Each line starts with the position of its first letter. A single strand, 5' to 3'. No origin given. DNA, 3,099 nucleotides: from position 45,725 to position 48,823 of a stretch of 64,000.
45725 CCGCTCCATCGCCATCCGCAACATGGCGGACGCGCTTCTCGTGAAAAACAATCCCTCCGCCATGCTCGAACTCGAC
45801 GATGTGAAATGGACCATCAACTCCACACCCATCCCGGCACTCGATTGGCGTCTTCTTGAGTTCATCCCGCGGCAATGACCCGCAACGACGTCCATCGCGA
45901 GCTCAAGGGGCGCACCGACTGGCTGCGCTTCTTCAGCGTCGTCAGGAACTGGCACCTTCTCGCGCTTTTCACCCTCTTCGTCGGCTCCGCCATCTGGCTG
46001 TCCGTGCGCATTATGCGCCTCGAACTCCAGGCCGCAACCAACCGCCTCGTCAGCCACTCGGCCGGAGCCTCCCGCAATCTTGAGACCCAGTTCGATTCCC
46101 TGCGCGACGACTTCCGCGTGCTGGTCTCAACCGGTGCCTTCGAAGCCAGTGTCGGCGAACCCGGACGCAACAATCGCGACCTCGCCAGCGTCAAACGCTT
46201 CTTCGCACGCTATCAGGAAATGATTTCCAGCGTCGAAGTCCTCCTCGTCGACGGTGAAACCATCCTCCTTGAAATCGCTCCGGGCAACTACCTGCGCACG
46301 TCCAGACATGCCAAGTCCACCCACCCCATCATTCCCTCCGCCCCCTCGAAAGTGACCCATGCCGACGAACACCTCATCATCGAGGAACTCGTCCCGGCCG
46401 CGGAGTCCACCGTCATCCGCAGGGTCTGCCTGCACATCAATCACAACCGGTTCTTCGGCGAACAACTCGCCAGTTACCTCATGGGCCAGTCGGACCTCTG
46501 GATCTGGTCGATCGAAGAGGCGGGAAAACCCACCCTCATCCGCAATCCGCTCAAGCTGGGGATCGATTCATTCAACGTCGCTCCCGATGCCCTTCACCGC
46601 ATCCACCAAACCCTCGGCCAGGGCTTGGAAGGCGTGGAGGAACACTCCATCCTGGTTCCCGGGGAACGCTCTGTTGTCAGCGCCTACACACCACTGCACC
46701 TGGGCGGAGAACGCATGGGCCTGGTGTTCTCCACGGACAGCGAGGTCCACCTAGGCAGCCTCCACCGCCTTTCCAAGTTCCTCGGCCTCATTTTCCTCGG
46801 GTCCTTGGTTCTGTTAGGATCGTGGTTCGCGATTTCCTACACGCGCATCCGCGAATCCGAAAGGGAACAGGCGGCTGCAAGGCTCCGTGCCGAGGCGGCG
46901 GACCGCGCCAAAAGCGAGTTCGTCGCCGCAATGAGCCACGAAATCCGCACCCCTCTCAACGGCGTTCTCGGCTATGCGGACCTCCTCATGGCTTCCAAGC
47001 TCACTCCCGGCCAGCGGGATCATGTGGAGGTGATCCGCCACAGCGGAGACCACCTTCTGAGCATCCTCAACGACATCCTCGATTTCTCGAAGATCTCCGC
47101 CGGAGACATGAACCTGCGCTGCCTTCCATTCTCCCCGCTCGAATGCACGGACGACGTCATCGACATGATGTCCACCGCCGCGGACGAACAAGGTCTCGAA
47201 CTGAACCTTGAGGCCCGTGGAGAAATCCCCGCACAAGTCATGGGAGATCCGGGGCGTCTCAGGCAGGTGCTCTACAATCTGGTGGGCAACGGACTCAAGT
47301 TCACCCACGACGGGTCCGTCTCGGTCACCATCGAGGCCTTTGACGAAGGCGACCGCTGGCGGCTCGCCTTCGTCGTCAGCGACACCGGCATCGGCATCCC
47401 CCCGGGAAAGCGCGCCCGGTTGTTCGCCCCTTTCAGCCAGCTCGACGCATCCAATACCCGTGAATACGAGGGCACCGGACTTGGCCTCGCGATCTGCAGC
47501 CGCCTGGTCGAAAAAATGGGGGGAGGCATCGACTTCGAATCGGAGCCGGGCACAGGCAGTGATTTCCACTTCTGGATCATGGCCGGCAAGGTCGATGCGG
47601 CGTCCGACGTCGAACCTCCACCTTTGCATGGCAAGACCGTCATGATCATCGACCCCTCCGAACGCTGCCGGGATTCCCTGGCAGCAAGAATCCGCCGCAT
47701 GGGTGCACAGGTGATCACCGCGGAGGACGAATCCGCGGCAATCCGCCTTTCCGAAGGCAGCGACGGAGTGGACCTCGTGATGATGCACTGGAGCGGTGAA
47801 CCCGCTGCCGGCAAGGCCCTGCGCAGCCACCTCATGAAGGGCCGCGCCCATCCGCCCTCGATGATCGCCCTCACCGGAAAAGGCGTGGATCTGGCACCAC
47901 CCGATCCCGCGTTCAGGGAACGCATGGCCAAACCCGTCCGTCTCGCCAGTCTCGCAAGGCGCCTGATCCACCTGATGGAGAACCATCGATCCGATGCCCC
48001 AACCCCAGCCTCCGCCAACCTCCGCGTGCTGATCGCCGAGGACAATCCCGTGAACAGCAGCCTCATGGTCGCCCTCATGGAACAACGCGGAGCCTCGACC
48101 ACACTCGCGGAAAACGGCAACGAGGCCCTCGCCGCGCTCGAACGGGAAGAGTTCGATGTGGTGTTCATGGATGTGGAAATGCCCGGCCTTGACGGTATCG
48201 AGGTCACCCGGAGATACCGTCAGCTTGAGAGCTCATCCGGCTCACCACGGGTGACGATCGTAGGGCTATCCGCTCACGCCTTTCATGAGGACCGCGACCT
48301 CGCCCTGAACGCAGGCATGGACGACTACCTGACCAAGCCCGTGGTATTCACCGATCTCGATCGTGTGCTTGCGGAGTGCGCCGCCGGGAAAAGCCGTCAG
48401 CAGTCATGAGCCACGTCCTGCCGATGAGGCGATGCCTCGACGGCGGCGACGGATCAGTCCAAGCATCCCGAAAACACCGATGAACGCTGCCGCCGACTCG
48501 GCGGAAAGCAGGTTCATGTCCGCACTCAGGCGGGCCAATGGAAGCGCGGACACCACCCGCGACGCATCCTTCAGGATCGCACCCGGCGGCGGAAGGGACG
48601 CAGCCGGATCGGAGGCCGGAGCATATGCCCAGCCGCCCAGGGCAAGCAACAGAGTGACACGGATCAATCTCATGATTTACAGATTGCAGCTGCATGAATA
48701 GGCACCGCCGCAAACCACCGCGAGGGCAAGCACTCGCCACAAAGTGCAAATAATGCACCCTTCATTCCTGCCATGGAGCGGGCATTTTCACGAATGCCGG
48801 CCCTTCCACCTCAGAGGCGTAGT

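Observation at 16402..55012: A 15-bp palindrome regulon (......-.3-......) links the NO cluster to EPS and PEP-CTERM genes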

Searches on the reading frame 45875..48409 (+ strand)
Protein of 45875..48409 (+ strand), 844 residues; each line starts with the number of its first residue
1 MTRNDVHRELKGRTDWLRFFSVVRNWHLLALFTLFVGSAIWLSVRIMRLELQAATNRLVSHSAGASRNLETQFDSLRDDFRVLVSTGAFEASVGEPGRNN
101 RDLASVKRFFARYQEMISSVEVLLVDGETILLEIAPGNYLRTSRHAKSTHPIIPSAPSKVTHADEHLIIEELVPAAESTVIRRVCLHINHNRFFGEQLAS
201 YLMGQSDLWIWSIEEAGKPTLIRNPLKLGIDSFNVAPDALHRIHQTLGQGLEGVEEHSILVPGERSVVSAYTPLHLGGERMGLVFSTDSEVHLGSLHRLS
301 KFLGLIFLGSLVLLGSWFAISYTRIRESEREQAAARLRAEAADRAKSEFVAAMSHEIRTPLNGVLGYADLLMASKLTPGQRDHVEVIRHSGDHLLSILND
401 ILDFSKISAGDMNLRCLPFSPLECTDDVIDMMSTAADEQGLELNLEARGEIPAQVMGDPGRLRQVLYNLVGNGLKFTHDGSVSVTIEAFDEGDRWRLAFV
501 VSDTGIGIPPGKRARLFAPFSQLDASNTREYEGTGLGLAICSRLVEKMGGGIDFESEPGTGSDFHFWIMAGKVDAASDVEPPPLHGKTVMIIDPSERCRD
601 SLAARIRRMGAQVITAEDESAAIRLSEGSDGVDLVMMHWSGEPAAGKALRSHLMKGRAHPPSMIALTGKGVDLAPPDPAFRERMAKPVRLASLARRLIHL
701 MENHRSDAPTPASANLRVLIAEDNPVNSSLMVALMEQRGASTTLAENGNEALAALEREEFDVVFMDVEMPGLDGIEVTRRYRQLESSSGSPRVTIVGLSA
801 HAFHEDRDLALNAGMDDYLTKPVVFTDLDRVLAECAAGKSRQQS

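Call 8: search_protein_families(library=pfam, proteins=[window:45875-48409:+])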
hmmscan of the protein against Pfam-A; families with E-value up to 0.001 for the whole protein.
window:45875-48409:+ (844 aa): 3 families
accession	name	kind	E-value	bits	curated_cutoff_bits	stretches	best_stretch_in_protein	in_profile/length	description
PF02518.31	HATPase_c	-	3.2e-30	105.3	26.4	1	457-568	1-107/111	Histidine kinase-, DNA gyrase B-, and HSP90-like ATPase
PF00072.30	Response_reg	-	6.9e-28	97.5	30.2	1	718-829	1-107/111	Response regulator receiver domain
PF00512.31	HisKA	-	4.2e-22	78.4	26.9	1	345-410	1-66/66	His Kinase A (phospho-acceptor) domain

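Call 45: search_protein_families(library=ncbifam, proteins=[window:45875-48409:+], max_evalue=0.1)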
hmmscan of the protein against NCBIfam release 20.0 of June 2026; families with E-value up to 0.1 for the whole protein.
window:45875-48409:+ (844 aa): 157 families (the best 25 are shown)
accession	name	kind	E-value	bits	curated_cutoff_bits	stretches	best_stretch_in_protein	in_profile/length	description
TIGR02956.1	TMAO_torS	equivalog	6.6e-124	415.1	676.5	2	327-710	445-829/967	TMAO reductase system sensor histidine kinase/response regulator TorS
NF008318.0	PRK11107.1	equivalog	1e-119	401.1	890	1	334-839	281-788/920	two-component sensor histidine kinase BarA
NF011874.0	PRK15347.1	equivalog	9.9e-93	311.8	852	2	324-568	376-612/921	two component system sensor kinase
NF041947.1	LuxQ_Vibrio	equivalog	3.6e-88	296.4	1200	2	323-576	449-702/843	quorum-sensing autoinducer 2 sensor kinase/phosphatase LuxQ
NF045901.1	HisKinLetSLeg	equivalog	5.4e-85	286.1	1650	2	336-575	283-523/906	two-component system sensor histidine kinase LetS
NF008302.0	PRK11091.1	equivalog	5.2e-82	276.2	838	2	338-704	275-646/779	aerobic respiration two-component sensor histidine kinase ArcB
NF008099.0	PRK10841.1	equivalog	6.4e-81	272.4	920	1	325-840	452-944/949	two-component system sensor histidine kinase RcsC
NF008543.0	PRK11466.1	equivalog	8e-77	258.9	982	2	331-701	429-798/914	TMAO reductase system sensor histidine kinase/response regulator TorS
NF038297.2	hybrid_HK_HrmK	equivalog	1.1e-72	245.6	725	2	341-569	230-456/607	hybrid histidine kinase/response regulator HrmK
NF046044.1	PnpS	equivalog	5.5e-47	160.6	400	1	342-566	166-387/390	two-component system histidine kinase PnpS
NF007420.1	PRK09959.1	equivalog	1.9e-46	158.2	1995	2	314-570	682-936/1197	acid-sensing system histidine kinase EvgS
NF041832.1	near_NosP_CTERM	subfamily_domain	3.5e-41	141.5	400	1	340-697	1-366/370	NahK/ErcS family hybrid sensor histidine kinase/response regulator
NF041880.1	EPS_EpsF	equivalog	9.4e-41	139.8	900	2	332-566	262-489/492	response regulator EpsF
NF050805.1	CellDivHKDivJCaul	equivalog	3.1e-39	134.6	1000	1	312-562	266-512/531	cell cycle sensor histidine kinase DivJ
TIGR02966.1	phoR_proteo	equivalog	1.9e-38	132.3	334.2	1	341-566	109-331/333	phosphate regulon sensor histidine kinase PhoR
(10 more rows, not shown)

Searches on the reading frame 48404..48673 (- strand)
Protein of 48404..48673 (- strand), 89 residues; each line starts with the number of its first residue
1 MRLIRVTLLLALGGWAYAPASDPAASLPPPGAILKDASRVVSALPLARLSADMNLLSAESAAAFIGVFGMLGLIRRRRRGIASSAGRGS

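Call 45: search_protein_families(library=ncbifam, proteins=[window:48404-48673:-], max_evalue=0.1)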
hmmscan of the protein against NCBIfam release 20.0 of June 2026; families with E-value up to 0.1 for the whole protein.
window:48404-48673:- (89 aa): 0 families

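Call 73: search_protein_families(library=pfam, proteins=[window:48404-48673:-], max_evalue=1)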
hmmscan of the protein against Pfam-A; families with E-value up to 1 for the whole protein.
window:48404-48673:- (89 aa): 0 families
